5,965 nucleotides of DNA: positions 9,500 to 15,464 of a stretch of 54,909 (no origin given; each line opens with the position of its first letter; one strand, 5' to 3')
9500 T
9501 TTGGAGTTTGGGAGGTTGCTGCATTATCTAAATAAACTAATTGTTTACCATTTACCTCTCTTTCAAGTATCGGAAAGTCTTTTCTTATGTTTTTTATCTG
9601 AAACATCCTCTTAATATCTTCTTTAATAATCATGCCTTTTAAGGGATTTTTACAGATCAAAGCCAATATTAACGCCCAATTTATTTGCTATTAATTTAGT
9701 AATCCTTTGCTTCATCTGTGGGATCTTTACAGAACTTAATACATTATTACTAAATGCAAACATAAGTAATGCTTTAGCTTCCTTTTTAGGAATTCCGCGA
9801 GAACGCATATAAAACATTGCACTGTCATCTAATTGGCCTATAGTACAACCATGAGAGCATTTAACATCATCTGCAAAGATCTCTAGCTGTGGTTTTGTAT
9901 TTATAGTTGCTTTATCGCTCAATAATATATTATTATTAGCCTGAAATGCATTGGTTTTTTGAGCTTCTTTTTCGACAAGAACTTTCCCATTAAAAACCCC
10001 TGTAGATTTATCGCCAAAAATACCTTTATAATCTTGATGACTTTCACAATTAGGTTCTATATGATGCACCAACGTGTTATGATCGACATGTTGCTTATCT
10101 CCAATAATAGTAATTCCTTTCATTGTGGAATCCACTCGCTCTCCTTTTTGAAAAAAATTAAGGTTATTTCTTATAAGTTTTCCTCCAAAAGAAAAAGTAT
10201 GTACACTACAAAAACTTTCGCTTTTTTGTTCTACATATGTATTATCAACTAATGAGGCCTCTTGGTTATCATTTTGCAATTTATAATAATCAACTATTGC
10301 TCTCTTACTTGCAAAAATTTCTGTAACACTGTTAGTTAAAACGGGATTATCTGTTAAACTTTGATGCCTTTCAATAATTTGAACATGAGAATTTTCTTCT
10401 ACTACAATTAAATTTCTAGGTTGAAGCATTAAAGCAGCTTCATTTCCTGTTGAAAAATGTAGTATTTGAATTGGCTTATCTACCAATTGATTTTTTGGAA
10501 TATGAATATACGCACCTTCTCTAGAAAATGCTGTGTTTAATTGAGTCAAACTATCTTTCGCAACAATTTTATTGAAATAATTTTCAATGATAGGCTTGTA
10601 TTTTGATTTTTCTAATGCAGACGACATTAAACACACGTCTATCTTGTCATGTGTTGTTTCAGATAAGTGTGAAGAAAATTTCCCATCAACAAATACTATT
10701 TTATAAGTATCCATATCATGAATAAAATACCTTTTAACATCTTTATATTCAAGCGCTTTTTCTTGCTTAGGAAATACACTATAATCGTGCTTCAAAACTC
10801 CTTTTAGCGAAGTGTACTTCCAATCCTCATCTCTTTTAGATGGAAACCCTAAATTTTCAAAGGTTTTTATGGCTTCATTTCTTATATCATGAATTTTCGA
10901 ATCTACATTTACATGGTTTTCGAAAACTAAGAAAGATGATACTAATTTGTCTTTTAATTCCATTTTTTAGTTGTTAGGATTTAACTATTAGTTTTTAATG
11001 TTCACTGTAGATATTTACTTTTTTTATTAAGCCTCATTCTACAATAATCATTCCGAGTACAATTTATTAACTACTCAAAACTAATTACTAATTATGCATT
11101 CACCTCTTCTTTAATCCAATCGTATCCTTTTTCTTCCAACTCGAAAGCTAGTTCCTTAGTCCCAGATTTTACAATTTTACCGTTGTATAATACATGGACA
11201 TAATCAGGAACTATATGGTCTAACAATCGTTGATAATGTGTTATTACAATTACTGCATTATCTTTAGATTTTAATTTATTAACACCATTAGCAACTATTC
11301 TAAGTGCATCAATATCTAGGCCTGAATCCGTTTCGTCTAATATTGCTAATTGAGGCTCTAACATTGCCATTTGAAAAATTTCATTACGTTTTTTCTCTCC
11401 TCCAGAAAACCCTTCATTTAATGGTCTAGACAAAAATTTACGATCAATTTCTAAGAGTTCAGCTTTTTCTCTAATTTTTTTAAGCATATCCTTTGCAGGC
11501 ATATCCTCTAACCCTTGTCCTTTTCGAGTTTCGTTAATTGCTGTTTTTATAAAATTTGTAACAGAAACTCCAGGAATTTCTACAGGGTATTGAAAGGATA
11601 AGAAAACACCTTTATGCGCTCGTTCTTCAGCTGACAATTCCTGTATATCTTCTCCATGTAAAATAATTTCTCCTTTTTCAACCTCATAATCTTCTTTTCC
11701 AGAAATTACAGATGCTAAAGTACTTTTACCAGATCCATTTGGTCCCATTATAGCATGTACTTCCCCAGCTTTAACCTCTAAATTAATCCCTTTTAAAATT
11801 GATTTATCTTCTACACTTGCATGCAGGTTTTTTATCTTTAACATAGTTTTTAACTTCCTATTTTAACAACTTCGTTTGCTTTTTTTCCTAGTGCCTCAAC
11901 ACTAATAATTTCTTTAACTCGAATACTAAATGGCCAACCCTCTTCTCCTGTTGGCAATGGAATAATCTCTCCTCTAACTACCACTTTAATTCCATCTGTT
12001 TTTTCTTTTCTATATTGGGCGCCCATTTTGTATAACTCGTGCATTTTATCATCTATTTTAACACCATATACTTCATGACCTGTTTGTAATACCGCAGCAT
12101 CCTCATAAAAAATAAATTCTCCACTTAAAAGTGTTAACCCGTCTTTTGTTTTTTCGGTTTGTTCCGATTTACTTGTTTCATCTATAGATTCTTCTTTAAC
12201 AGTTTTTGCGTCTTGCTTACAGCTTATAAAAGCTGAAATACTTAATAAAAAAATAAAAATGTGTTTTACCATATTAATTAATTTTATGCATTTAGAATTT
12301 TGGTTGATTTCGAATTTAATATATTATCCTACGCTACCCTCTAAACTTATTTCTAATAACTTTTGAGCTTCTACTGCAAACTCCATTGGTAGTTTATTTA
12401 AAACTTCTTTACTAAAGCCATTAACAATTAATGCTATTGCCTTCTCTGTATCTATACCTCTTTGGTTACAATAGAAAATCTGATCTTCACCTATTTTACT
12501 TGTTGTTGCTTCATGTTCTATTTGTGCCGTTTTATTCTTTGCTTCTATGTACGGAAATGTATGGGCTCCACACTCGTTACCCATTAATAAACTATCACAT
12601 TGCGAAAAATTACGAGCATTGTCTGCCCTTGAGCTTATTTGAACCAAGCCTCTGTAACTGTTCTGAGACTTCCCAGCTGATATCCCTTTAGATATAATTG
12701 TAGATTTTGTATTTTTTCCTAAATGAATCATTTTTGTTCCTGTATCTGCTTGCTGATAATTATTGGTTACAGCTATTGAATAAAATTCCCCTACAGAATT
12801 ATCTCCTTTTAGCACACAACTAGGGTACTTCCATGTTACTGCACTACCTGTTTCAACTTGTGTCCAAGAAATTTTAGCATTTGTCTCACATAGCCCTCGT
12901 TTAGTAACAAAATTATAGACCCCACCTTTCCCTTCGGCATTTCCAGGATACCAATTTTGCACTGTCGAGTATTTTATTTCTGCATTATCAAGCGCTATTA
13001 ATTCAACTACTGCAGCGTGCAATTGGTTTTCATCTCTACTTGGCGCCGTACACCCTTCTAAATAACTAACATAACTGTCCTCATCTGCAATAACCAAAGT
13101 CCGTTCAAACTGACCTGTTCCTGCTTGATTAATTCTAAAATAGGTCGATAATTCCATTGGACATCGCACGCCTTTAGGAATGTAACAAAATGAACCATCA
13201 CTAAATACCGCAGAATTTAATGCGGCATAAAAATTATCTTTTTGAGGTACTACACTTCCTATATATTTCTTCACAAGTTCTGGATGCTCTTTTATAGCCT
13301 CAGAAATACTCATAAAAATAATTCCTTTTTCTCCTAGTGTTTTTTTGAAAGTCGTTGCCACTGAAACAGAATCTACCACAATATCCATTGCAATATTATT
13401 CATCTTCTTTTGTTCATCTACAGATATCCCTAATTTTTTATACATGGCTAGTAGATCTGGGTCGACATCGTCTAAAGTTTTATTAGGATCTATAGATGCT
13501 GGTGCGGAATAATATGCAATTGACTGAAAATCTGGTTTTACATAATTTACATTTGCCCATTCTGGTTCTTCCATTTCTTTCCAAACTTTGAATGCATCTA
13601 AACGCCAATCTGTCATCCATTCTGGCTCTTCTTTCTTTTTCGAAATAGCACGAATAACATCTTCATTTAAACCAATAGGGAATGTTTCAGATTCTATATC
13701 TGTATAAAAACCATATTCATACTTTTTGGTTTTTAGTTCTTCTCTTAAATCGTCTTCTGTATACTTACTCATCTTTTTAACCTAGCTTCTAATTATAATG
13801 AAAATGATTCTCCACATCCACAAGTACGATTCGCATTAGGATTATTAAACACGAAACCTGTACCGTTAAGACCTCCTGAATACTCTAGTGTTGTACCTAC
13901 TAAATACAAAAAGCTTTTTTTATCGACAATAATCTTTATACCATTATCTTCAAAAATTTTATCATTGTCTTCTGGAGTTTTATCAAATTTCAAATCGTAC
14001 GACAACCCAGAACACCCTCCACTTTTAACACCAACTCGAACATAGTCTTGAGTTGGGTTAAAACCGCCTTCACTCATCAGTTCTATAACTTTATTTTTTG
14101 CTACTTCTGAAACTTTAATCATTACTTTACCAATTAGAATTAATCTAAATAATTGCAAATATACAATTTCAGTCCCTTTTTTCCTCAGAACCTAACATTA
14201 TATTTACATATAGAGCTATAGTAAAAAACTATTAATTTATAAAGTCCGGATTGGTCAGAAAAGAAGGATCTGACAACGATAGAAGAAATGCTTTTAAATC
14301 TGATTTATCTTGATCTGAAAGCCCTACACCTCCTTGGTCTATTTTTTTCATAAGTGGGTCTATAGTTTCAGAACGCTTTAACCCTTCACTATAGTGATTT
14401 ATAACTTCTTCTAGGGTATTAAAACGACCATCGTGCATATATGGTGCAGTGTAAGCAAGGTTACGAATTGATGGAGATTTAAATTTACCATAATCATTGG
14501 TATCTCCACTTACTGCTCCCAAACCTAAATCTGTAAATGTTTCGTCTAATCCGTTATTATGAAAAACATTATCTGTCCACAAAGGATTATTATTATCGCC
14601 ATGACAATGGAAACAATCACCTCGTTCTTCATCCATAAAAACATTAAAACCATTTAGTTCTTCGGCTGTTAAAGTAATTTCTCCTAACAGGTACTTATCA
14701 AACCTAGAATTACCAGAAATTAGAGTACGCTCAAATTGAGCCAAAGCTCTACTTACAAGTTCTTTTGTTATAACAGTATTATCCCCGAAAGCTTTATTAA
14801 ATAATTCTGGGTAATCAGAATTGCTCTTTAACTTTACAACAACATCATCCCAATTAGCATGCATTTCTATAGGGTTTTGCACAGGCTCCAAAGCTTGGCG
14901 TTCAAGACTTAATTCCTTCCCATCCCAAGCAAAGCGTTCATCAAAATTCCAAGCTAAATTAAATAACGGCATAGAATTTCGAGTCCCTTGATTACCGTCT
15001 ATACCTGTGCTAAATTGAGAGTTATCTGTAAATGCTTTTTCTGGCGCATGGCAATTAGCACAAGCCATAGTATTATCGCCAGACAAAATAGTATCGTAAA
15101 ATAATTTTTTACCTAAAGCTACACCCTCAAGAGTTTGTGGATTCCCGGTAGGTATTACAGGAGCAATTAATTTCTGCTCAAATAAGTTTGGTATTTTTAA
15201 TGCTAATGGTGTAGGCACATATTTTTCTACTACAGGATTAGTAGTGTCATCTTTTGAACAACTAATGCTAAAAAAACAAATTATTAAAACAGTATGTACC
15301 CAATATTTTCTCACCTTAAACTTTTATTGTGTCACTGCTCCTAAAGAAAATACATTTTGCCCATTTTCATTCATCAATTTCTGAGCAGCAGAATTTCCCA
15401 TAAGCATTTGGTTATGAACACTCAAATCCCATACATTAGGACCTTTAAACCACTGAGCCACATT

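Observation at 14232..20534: Five-gene envelope operon: two choice-of-anchor-B propellers, a 7-bladed propeller lipoprotein, an MbnP-like lipoprotein and an MbnH/MauG-like di-haem peroxidase, directly upstream of the suf operon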

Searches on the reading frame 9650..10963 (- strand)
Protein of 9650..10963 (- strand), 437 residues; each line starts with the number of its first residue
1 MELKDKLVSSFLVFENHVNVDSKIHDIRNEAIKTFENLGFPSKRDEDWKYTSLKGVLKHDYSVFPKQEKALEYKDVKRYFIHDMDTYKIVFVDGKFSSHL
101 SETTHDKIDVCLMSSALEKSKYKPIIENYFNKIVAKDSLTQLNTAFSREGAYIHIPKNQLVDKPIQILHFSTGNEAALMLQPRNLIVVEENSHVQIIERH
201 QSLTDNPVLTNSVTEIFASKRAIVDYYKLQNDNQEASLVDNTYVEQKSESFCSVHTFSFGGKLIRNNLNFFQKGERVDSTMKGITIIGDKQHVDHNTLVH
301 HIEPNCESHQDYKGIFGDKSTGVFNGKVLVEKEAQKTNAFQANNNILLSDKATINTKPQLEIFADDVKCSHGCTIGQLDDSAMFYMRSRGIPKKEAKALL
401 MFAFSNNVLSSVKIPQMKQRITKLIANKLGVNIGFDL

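Call 98: search_protein_families(library=pfam, proteins=[window:9650-10963:-], max_evalue=0.00001)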
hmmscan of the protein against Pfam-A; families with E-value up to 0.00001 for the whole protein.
window:9650-10963:- (437 aa): 2 families
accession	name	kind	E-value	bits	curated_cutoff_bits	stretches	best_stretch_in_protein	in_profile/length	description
PF01458.23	SUFBD_core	-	2.1e-86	289.6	27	1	174-404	4-232/232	SUF system FeS cluster assembly, SufBD core domain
PF19295.5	SufBD_N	-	7.6e-26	91.2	23.5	1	23-167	25-172/172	SufBD protein N-terminal region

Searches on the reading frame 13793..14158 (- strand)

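Call 3: search_protein_families(library=pfam, proteins=[window:13793-14158:-], max_evalue=0.01)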
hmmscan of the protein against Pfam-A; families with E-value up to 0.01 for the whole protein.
window:13793-14158:- (121 aa): 1 family
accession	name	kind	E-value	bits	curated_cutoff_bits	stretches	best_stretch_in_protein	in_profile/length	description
PF01521.26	Fe-S_biosyn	-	4.6e-18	65.9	26.3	1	14-117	3-110/110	Iron-sulphur cluster biosynthesis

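Call 4: search_protein_families(library=ncbifam, proteins=[window:13793-14158:-], max_evalue=0.01)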
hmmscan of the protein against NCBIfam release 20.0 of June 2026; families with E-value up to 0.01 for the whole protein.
window:13793-14158:- (121 aa): 9 families
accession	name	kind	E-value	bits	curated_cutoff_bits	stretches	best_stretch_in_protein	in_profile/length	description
TIGR00049.1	TIGR00049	subfamily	8.1e-33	112.8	58.8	1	14-120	1-105/106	iron-sulfur cluster assembly accessory protein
NF010147.0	PRK13623.1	equivalog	2.3e-30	105.1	117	1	12-120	8-114/115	iron-sulfur cluster insertion protein ErpA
TIGR02011.1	IscA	equivalog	1.7e-27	95.7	150.6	1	16-120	3-104/105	iron-sulfur cluster assembly protein IscA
TIGR01997.1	sufA_proteo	equivalog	9.8e-27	93.2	136.2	1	13-121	2-107/107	Fe-S cluster assembly scaffold SufA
NF007049.0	PRK09502.1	equivalog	1.2e-25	89.7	181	1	14-120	3-106/107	iron-sulfur cluster assembly protein IscA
NF007050.0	PRK09504.1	equivalog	3.4e-20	72.3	161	1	15-120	19-121/122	Fe-S cluster assembly scaffold SufA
NF038090.1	IscA_HesB_Se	subfamily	1.9e-11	44.2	85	1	13-116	1-100/101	IscA/HesB family protein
TIGR03341.1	YhgI_GntY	equivalog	0.00058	19.7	269.35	1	14-110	1-96/190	Fe-S biogenesis protein NfuA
TIGR01911.1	HesB_rel_seleno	subfamily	0.00072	20.1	66.35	1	14-81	4-68/92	HesB-like protein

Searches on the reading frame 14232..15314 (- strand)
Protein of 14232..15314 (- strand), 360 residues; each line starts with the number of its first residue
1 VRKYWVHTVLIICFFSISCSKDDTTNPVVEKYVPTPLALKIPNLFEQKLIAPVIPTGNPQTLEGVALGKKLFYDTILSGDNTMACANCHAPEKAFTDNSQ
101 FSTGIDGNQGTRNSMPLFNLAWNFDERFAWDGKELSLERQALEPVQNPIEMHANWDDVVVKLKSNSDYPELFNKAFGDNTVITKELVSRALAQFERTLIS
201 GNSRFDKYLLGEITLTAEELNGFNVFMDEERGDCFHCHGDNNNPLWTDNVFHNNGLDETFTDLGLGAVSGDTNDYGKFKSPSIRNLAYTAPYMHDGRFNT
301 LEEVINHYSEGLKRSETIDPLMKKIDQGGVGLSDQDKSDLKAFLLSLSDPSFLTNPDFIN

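Call 3: search_protein_families(library=pfam, proteins=[window:14232-15314:-], max_evalue=0.01)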
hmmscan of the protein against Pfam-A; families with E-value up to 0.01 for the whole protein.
window:14232-15314:- (360 aa): 2 families
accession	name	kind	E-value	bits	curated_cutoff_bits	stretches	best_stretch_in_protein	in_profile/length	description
PF03150.19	CCP_MauG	-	2.9e-59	200.4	25.6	2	63-212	2-147/149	Di-haem cytochrome c peroxidase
PF00034.26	Cytochrom_C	-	0.00017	23.3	21.3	0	224-348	6-90/90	Cytochrome c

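Call 4: search_protein_families(library=ncbifam, proteins=[window:14232-15314:-], max_evalue=0.01)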
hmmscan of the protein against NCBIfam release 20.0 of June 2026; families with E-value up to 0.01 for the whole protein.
window:14232-15314:- (360 aa): 6 families
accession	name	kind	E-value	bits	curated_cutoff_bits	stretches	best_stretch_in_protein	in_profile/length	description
TIGR04039.1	MXAN_0977_Heme2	hypoth_equivalog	1.8e-79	267.2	362.85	1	55-358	2-332/336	MbnH family di-heme enzyme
TIGR03791.1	TTQ_mauG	equivalog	6.3e-57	193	443.85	1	61-348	2-279/291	tryptophan tryptophylquinone biosynthesis enzyme MauG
TIGR03981.2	SAM_quin_mod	hypoth_equivalog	5.9e-28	97.9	340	2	169-310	214-360/411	His-Xaa-Ser system-associated MauG-like protein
TIGR04484.1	thiosulf_SoxA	equivalog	0.00014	21.2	110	1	54-122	97-160/212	sulfur oxidation c-type cytochrome SoxA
NF040606.1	CytoC_perox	subfamily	0.0013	18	150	1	51-340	282-485/524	di-heme-cytochrome C peroxidase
NF052341.1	hydrazine_gamma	equivalog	0.0027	16.7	625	0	277-307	280-310/339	hydrazine synthase subunit gamma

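Call 13: search_solved_structures(query=window:14232-15314:-, max_evalue=0.001, show_alignments=2)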
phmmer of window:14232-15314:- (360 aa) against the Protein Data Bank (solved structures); distinct sequences matched with E-value up to 0.001: 29.
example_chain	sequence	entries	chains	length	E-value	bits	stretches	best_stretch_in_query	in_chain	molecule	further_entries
6e1c_A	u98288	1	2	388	3.6e-53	184.4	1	51-358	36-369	Di-heme enzyme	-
9qdt_A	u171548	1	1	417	1.7e-37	132.8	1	54-305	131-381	Probable cytochrome c peroxidase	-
1iqc_A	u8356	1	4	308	7e-36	127.5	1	56-307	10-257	di-heme peroxidase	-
3hq9_A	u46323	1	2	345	9.2e-35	123.8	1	50-305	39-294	Cytochrome c551 peroxidase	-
3hq8_A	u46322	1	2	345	6.3e-34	121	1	50-305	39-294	Cytochrome c551 peroxidase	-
4aal_A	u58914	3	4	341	6.4e-34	121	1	42-305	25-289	CYTOCHROME C551 PEROXIDASE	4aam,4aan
4aao_A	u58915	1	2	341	8.5e-34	120.6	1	42-305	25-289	CYTOCHROME C551 PEROXIDASE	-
3hq6_A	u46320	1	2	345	1.2e-33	120.1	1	50-305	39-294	Cytochrome c551 peroxidase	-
3hq7_A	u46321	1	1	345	4.4e-33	118.3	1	50-305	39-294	Cytochrome c551 peroxidase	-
6qkn_A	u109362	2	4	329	3.7e-32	115.2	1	58-305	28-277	Cytochrome-c peroxidase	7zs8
6fu3_A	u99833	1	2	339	4.1e-32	115.1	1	58-305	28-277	Protein CcpR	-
2c1u_A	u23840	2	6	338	1.6e-31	113.1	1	55-316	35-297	DI-HAEM CYTOCHROME C PEROXIDASE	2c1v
1zzh_A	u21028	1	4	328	7.7e-31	110.9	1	44-309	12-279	cytochrome c peroxidase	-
1nml_A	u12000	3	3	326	9.5e-31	110.6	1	44-305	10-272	di-haem cytochrome c peroxidase | Cytochrome c peroxidase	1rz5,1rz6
3o5c_A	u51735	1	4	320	1.1e-30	110.4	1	62-309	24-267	Cytochrome c551 peroxidase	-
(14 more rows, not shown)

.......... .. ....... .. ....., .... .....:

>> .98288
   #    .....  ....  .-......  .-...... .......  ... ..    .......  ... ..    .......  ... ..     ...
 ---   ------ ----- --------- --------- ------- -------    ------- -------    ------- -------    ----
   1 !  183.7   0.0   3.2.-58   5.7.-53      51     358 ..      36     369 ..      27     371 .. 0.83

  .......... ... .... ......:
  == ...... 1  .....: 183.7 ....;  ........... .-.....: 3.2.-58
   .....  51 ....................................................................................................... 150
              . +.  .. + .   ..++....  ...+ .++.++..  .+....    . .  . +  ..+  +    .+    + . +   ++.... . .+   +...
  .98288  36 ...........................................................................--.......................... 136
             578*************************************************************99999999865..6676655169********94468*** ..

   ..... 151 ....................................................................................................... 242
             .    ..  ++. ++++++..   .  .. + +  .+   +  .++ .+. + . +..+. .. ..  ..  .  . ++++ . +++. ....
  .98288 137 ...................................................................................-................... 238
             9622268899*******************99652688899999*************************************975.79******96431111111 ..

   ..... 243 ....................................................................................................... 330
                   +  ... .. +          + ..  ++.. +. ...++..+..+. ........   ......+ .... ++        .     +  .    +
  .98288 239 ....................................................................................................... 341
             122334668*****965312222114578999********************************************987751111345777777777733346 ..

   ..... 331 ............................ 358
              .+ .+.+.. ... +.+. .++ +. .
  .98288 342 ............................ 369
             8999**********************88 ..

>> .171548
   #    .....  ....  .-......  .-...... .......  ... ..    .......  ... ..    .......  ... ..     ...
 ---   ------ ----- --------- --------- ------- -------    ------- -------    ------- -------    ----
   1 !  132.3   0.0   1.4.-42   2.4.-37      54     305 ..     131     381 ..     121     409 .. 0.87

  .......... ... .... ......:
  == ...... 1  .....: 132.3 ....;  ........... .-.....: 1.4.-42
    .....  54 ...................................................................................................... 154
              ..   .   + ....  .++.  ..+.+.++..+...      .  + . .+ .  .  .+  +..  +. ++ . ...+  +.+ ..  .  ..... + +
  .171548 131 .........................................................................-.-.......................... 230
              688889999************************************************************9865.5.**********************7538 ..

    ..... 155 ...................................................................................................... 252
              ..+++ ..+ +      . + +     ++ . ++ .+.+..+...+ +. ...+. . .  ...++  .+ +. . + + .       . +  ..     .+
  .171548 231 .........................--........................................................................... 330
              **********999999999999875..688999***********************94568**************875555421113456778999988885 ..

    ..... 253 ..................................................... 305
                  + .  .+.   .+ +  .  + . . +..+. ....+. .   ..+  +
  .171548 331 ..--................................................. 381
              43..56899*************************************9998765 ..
